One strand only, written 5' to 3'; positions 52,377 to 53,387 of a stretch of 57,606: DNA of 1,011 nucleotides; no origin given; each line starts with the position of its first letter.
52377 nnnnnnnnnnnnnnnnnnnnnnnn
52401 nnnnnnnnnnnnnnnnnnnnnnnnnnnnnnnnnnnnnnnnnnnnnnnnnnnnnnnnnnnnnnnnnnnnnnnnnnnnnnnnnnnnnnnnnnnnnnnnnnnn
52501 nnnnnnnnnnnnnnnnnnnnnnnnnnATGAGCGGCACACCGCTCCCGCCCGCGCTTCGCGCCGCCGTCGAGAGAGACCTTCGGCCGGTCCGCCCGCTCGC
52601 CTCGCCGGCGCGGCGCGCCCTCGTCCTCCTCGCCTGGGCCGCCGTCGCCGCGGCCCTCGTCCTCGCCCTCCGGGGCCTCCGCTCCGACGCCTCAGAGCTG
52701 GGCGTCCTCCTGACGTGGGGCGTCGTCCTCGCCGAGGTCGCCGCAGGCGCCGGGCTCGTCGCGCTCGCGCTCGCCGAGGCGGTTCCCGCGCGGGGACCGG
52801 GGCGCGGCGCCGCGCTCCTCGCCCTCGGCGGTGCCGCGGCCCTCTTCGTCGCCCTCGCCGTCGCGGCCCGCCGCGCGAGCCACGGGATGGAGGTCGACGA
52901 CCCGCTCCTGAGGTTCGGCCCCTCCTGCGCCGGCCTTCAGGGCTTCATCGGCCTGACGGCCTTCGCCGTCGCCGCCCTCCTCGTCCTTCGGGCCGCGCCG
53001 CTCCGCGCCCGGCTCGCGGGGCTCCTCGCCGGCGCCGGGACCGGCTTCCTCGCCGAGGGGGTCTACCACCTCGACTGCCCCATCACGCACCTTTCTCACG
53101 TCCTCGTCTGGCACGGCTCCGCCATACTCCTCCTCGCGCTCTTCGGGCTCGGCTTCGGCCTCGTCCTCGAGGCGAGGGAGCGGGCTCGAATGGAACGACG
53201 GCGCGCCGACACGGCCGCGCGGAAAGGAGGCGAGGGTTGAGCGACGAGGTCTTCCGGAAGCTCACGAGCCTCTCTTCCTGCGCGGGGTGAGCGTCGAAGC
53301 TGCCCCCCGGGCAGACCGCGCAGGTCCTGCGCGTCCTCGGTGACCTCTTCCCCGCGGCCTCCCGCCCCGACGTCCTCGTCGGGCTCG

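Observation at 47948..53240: Bufferin-like MNIO RiPP operon with an unusual repeat-type Cys precursor, co-located with its probable regulon partners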

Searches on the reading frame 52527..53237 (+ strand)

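Call 6: search_protein_families(library=pfam, proteins=[window:52527-53237:+], max_evalue=0.01)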
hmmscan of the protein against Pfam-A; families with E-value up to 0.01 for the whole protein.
window:52527-53237:+ (237 aa): 1 family
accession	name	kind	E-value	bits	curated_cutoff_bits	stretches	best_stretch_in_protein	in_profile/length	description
PF06532.16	NrsF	-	7.1e-19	68.9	26.8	1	16-211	3-198/204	Negative regulator of sigma F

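Call 7: search_protein_families(library=ncbifam, proteins=[window:52527-53237:+], max_evalue=0.01)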
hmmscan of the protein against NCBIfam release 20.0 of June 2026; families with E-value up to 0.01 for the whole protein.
window:52527-53237:+ (237 aa): 1 family
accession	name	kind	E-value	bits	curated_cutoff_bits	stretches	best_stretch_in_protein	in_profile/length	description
NF042994.1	AntiSigF_NrsF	equivalog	0.00062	19.3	300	1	16-208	12-205/214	anti-sigma-F factor NrsF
